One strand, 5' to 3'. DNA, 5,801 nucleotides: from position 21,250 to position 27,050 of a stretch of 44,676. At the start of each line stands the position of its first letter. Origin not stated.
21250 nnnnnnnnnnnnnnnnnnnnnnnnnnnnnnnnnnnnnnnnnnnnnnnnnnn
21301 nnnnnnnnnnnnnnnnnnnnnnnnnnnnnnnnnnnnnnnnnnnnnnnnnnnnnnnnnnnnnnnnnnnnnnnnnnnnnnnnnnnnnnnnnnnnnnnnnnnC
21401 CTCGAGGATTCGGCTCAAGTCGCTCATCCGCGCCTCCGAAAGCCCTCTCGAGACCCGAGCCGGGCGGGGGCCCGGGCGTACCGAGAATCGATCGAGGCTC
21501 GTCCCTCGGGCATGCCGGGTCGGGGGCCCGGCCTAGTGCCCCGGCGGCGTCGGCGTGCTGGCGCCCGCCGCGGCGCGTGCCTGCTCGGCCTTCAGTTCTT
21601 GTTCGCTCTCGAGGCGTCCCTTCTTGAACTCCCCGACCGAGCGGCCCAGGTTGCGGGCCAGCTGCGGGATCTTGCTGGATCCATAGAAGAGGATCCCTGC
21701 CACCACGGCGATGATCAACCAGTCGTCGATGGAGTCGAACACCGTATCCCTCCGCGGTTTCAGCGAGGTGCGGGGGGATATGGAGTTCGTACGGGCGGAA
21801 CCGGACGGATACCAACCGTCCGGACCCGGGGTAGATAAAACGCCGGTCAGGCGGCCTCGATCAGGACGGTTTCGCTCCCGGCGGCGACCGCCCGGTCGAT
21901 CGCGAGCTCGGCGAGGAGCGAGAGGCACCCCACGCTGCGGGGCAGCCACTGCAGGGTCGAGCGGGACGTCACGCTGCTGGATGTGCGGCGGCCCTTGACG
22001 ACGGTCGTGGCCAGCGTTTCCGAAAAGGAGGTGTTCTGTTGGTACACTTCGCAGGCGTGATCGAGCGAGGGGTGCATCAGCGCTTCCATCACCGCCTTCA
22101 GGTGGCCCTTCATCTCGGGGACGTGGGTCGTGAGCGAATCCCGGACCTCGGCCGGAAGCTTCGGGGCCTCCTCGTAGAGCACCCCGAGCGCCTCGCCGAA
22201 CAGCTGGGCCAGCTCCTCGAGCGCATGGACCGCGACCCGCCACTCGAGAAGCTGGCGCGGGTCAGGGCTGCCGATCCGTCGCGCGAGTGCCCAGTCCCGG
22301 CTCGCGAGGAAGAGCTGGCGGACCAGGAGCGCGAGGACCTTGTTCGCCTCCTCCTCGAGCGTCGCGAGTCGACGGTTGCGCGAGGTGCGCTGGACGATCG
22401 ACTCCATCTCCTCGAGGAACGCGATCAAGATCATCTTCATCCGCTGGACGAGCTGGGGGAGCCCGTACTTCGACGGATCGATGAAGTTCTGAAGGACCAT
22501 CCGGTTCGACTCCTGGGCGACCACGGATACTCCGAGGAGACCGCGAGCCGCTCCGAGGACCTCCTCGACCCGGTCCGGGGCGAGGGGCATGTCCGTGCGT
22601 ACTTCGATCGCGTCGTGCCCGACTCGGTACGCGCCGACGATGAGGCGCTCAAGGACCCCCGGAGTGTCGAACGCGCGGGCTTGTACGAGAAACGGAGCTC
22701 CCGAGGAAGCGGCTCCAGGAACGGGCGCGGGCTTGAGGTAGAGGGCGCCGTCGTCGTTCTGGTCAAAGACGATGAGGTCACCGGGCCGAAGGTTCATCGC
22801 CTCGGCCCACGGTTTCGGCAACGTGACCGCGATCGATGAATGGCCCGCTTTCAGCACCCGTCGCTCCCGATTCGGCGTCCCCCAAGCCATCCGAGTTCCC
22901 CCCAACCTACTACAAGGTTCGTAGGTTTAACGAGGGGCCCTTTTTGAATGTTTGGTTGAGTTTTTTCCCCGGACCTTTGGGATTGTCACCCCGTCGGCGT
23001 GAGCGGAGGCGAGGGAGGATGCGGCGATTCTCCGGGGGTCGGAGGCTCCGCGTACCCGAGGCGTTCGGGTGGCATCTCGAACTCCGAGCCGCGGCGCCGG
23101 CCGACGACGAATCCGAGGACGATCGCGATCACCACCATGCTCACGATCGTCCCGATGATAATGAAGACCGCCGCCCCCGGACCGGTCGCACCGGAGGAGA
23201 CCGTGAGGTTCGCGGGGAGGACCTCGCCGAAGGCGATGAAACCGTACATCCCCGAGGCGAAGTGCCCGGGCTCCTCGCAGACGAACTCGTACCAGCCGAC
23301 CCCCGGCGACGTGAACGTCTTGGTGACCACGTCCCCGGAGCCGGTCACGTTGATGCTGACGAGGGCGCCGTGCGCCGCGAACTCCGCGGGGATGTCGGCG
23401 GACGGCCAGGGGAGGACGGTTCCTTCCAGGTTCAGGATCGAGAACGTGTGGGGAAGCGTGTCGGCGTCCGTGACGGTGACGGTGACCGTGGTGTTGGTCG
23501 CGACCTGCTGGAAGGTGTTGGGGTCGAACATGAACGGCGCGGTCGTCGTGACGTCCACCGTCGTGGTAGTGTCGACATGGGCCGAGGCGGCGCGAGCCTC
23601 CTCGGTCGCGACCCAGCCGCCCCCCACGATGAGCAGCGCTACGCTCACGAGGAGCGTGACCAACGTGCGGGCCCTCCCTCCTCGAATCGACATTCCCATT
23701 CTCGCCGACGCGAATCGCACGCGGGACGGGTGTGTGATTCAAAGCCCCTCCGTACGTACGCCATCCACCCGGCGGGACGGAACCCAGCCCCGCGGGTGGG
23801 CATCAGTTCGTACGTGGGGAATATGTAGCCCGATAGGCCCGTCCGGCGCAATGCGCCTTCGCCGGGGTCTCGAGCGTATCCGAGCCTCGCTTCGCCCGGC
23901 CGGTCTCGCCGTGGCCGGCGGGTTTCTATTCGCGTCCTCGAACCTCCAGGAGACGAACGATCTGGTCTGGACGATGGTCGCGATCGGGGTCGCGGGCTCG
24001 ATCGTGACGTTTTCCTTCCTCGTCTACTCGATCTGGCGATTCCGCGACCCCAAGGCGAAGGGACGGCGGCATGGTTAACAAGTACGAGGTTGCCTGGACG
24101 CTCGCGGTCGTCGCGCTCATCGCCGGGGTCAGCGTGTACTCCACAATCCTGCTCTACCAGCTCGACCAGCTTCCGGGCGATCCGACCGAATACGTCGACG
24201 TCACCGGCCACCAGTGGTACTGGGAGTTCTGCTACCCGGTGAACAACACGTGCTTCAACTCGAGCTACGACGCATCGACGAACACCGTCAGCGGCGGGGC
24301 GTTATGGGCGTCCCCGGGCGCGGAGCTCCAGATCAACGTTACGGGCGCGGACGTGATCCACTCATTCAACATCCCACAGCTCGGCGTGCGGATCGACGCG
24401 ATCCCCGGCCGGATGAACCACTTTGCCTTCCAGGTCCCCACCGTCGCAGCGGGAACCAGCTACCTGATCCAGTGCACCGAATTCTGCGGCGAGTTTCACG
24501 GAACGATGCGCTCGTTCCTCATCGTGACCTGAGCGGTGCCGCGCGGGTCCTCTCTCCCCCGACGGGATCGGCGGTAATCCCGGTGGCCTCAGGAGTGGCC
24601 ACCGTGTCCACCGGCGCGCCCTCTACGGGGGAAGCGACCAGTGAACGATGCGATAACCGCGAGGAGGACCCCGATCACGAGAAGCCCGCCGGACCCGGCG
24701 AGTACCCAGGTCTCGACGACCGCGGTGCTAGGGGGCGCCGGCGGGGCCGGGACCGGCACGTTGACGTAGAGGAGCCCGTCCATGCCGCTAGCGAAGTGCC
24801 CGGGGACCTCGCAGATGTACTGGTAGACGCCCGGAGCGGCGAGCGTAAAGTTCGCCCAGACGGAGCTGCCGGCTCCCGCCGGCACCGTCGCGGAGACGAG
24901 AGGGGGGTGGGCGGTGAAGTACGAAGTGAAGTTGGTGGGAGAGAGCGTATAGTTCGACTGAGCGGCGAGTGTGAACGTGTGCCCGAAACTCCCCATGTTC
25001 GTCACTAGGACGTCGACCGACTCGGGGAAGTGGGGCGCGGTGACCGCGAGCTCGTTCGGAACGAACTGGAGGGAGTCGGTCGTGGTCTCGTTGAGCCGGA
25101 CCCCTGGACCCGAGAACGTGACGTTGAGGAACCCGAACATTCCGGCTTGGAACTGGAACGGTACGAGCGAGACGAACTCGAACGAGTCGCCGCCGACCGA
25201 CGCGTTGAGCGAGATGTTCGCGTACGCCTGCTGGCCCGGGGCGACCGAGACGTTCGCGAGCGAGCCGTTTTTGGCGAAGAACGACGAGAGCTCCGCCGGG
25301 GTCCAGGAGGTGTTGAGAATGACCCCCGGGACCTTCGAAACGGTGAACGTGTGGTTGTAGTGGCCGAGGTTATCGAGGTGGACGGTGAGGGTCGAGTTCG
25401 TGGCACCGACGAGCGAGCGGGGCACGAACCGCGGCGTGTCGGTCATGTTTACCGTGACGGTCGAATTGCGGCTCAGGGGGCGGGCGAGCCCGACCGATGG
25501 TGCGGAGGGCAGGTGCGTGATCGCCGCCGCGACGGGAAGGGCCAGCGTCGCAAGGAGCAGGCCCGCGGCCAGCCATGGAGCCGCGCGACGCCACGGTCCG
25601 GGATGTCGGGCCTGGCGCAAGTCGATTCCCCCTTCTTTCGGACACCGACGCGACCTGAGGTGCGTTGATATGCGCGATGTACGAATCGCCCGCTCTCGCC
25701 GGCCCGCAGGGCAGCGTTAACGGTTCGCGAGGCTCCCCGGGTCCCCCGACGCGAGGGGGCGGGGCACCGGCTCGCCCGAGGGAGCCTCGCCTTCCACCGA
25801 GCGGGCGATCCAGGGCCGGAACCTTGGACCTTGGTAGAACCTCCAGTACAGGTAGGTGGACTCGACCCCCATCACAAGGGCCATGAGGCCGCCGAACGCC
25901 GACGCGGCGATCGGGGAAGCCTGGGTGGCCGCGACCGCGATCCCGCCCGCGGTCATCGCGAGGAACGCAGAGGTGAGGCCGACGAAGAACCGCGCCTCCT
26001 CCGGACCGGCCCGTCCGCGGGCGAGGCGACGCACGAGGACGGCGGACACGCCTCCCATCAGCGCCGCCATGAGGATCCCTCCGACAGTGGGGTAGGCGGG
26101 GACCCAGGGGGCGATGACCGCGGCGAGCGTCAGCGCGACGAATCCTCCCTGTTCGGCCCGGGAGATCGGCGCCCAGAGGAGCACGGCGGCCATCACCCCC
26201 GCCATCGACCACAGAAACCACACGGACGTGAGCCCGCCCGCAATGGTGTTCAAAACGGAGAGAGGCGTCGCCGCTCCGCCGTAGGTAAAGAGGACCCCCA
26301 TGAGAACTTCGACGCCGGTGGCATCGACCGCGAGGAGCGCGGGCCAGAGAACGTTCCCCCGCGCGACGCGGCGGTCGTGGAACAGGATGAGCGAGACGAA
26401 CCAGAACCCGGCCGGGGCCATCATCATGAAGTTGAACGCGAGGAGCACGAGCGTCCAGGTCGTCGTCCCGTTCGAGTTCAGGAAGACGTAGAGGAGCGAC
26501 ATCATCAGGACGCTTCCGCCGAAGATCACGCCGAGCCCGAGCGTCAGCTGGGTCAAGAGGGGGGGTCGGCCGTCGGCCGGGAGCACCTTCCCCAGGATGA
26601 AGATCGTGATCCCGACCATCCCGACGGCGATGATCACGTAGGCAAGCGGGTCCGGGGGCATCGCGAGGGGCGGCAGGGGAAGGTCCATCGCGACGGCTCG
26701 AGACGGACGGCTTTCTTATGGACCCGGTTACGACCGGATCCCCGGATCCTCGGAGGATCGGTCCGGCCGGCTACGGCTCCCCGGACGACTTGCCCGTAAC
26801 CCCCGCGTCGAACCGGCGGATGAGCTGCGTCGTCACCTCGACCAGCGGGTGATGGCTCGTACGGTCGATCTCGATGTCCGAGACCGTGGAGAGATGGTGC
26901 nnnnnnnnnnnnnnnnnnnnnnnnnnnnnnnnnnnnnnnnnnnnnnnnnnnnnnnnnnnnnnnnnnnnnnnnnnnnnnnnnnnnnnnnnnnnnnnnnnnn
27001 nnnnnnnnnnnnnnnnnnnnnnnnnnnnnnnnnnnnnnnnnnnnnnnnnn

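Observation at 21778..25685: Shared cis-element GTAC[G/A]-N6-(ATAT/TATA-like) in front of four promoters of the respiratory island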

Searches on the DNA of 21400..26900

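Call 62: search_rna_families(source=window, start=21400, end=26900, threshold=evalue, max_evalue=1)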
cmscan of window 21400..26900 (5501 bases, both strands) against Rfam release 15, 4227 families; matches with E-value up to 1: 1.
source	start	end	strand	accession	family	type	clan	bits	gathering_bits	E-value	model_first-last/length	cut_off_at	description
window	26152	26209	-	RF03058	sul1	Cis-reg; riboswitch;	-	23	36.2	0.52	1-56/56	no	sul1 RNA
